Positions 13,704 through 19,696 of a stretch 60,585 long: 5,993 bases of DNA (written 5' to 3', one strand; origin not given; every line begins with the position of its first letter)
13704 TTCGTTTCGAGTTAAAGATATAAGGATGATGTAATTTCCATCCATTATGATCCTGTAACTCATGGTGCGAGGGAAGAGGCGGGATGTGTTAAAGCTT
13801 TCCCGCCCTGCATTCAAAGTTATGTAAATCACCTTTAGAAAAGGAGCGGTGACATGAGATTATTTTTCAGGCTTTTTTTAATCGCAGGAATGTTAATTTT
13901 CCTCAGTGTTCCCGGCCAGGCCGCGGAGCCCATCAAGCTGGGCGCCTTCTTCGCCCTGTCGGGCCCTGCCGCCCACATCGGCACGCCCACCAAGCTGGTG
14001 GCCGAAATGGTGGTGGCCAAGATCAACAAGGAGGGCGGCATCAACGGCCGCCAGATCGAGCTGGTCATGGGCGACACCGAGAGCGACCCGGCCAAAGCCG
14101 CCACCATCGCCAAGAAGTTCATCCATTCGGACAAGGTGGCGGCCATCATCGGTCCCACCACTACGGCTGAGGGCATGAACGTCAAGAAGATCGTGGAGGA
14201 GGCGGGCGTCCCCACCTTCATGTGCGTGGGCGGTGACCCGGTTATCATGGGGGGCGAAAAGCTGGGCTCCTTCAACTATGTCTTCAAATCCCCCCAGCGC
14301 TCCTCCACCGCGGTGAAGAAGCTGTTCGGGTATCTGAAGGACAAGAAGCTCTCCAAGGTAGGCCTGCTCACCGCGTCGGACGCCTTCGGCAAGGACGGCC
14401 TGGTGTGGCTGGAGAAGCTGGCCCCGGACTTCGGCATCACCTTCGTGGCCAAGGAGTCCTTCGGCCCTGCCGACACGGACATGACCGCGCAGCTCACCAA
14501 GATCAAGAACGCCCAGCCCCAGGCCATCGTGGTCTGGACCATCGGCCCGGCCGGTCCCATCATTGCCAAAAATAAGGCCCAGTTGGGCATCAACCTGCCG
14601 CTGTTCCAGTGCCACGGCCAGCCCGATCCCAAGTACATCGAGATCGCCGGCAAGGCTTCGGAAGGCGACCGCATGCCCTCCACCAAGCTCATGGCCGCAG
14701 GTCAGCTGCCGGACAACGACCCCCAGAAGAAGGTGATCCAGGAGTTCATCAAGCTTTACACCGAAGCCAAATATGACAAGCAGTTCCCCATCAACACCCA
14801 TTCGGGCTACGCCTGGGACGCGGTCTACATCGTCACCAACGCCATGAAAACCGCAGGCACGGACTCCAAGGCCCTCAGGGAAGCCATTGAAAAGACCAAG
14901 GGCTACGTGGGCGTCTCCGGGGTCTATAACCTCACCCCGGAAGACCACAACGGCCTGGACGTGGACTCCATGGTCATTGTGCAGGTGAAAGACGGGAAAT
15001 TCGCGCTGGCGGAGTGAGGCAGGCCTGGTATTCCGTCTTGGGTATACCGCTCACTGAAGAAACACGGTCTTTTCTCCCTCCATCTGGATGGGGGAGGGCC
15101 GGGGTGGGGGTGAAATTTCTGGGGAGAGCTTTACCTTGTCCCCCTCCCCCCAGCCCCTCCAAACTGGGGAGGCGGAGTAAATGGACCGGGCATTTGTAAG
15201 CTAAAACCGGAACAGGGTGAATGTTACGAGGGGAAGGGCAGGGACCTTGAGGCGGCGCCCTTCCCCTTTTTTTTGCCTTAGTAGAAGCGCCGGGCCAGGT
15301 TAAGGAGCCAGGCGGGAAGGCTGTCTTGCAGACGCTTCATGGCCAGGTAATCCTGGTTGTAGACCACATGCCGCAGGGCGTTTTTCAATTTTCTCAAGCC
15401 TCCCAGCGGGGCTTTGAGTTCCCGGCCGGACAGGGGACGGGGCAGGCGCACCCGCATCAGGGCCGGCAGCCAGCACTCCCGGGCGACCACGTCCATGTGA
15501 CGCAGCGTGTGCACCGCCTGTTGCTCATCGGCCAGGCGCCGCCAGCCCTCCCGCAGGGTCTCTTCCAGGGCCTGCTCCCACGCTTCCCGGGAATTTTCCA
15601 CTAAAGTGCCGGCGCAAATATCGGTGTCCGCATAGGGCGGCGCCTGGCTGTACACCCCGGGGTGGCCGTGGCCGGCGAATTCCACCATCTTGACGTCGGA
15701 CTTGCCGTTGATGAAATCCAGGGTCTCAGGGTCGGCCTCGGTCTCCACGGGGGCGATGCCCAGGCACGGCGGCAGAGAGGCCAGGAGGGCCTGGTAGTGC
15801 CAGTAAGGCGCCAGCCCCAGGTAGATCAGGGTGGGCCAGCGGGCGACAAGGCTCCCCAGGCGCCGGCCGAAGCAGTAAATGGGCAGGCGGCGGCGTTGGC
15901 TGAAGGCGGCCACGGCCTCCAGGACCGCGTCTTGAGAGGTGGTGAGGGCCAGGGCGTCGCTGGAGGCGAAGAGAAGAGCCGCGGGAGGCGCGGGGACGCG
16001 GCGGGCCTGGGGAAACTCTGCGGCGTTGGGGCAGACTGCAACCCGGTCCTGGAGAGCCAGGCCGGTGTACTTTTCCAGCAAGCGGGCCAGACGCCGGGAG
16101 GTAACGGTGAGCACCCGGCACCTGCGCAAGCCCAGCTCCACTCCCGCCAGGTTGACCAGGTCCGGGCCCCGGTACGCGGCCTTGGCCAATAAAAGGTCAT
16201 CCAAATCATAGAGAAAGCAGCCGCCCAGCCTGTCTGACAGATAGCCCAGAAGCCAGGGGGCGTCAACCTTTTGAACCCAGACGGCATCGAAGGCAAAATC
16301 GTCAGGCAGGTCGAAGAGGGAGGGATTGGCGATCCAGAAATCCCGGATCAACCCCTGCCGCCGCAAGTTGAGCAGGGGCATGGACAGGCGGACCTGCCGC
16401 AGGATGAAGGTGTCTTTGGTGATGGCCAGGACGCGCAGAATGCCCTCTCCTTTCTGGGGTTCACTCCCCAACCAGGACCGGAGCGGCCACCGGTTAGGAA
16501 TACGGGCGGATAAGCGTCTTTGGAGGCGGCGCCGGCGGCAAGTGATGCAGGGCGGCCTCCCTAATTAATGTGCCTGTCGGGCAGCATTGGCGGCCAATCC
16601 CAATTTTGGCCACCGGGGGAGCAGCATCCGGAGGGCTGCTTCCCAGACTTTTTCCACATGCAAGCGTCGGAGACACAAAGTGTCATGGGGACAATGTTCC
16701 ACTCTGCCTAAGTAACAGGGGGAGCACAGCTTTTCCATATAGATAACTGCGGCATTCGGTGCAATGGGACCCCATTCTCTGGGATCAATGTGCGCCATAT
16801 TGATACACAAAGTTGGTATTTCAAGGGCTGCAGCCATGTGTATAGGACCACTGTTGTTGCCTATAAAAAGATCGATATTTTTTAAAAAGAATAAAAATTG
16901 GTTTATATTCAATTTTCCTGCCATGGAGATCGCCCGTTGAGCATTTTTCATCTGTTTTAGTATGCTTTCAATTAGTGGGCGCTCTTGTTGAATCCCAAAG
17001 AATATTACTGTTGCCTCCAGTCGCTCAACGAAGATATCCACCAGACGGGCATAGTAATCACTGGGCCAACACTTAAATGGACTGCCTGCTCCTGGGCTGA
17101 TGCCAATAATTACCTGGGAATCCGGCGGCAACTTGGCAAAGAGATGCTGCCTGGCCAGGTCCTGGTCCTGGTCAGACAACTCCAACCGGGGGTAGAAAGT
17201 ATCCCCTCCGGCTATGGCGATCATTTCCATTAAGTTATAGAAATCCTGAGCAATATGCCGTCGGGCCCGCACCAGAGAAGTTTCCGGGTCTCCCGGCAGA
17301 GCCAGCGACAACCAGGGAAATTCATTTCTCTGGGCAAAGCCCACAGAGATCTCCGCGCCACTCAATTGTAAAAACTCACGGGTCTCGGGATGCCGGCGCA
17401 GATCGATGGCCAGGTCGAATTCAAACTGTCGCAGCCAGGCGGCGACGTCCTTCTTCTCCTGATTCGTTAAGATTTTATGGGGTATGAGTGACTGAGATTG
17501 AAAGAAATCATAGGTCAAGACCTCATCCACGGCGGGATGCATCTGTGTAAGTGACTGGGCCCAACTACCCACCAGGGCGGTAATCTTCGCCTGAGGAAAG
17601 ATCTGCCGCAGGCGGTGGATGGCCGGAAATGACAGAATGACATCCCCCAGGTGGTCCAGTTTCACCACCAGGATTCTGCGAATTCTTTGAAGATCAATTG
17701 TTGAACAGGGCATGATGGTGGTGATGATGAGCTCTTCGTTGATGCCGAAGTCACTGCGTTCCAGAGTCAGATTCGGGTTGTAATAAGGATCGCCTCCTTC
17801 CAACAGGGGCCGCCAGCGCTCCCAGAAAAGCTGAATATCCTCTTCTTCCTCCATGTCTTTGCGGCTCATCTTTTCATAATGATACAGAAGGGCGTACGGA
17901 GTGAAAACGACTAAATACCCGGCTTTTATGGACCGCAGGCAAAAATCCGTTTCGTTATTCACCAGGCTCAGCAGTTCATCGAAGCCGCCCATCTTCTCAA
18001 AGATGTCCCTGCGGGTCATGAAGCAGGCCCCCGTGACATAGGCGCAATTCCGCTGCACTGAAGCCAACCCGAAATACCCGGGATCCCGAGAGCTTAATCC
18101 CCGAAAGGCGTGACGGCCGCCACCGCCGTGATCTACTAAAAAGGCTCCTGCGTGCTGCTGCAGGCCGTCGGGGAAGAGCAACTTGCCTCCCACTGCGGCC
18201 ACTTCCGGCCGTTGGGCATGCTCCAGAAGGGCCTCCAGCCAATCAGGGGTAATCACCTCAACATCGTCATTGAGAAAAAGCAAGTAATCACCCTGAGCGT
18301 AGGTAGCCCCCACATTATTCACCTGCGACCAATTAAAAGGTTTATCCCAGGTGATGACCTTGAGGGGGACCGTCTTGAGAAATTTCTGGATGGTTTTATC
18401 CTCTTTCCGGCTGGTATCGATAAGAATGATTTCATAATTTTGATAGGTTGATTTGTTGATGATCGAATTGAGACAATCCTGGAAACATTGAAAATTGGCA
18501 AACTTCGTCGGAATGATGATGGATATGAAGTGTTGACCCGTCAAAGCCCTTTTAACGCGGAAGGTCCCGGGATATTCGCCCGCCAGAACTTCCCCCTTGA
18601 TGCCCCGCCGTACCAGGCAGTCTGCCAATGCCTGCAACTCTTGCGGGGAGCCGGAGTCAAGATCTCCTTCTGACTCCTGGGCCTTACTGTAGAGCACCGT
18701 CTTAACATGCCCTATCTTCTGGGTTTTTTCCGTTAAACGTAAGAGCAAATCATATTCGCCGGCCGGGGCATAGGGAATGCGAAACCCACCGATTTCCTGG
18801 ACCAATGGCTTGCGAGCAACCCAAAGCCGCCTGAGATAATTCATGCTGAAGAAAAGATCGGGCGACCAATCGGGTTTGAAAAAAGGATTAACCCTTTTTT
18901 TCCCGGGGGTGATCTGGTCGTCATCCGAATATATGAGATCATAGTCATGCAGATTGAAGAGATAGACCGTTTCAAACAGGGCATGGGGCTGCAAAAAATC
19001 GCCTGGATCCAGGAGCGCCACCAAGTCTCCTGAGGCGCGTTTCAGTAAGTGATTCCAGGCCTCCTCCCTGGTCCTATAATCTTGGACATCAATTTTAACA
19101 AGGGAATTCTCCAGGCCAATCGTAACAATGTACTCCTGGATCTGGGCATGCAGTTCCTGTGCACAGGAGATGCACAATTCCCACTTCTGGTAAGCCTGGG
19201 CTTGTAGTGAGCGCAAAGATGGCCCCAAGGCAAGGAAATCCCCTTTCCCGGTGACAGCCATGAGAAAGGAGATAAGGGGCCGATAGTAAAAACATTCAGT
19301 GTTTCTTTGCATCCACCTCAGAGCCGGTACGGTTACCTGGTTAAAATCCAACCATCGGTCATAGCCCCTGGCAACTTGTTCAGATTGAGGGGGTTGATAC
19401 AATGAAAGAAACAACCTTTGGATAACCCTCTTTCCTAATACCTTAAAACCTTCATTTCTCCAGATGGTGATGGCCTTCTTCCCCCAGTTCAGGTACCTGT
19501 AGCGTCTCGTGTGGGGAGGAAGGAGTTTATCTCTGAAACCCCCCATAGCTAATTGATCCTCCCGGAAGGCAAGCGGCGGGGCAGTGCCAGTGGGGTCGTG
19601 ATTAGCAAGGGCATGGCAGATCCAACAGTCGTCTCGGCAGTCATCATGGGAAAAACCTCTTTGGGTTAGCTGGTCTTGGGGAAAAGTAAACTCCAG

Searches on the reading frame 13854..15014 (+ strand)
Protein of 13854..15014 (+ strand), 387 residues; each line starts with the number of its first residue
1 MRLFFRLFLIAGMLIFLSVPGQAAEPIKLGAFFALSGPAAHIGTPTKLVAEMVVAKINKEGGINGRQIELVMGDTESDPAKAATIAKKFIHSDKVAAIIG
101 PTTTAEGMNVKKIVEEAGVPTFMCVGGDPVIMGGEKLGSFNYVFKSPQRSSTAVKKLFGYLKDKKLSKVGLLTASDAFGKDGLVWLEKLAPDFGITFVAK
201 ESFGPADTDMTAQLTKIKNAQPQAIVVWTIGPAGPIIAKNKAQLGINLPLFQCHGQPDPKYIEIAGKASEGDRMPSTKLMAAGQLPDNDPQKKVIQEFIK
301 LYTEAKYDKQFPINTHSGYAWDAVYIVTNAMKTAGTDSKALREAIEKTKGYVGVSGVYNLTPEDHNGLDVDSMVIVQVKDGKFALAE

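Call 25: search_protein_families(library=pfam, proteins=[window:13854-15014:+], max_evalue=0.00001)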
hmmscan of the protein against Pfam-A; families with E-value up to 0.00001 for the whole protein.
window:13854-15014:+ (387 aa): 3 families
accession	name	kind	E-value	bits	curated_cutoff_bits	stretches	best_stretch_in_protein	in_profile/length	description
PF13458.12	Peripla_BP_6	-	1e-56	193.5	31.7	1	26-382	1-343/343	Periplasmic binding protein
PF13433.12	Peripla_BP_5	-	1.6e-20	74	27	1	27-228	1-195/363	Periplasmic binding protein domain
PF01094.35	ANF_receptor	-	1.2e-18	67.8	25.4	1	48-341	4-300/353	Receptor family ligand binding region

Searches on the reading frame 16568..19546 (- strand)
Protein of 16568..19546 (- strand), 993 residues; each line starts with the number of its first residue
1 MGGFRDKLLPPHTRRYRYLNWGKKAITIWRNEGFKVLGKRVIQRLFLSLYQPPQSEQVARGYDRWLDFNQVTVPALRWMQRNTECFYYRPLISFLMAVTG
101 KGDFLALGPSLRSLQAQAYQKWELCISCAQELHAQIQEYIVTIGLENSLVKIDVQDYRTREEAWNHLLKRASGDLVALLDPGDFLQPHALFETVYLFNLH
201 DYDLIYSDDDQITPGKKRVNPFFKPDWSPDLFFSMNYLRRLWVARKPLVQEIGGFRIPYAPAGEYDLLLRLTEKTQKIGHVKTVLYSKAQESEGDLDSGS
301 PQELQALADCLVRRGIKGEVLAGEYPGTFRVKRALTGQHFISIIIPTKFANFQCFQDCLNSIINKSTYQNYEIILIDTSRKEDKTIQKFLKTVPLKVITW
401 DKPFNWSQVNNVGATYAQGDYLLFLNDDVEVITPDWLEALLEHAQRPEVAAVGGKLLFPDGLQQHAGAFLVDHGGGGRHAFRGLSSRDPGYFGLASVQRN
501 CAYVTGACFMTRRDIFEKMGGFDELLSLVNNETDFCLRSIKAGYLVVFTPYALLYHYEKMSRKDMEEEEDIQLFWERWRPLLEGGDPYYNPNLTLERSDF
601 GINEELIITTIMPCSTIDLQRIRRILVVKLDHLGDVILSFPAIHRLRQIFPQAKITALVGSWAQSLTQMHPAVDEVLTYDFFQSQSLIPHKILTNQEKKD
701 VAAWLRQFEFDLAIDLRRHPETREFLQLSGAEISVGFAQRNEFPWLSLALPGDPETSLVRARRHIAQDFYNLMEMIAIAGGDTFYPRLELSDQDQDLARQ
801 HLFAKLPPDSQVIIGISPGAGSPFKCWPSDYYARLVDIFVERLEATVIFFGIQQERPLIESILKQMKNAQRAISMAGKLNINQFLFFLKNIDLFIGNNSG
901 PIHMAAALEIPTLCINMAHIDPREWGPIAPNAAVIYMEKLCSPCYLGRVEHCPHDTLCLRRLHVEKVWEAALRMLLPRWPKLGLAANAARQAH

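Call 26: search_protein_families(library=pfam, proteins=[window:16568-19546:-], max_evalue=0.00001)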
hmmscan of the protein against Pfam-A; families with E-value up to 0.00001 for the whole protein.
window:16568-19546:- (993 aa): 5 families
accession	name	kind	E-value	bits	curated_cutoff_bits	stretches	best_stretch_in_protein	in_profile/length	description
PF00535.33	Glycos_transf_2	-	8.4e-28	97.8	23.3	1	342-519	1-167/168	Glycosyl transferase family 2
PF01075.23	Glyco_transf_9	-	6.7e-26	91.5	22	1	705-944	8-236/247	Glycosyltransferase family 9 (heptosyltransferase)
PF13641.12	Glyco_tranf_2_3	-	1.4e-10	42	27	1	341-559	3-214/230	Glycosyltransferase like family 2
PF13632.12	Glyco_trans_2_3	-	8.7e-10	39.2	27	1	423-578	3-136/198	Glycosyl transferase family group 2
PF10111.15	Glyco_tranf_2_2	-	4e-08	33.5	27.3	1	360-558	17-218/276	Glycosyltransferase like family 2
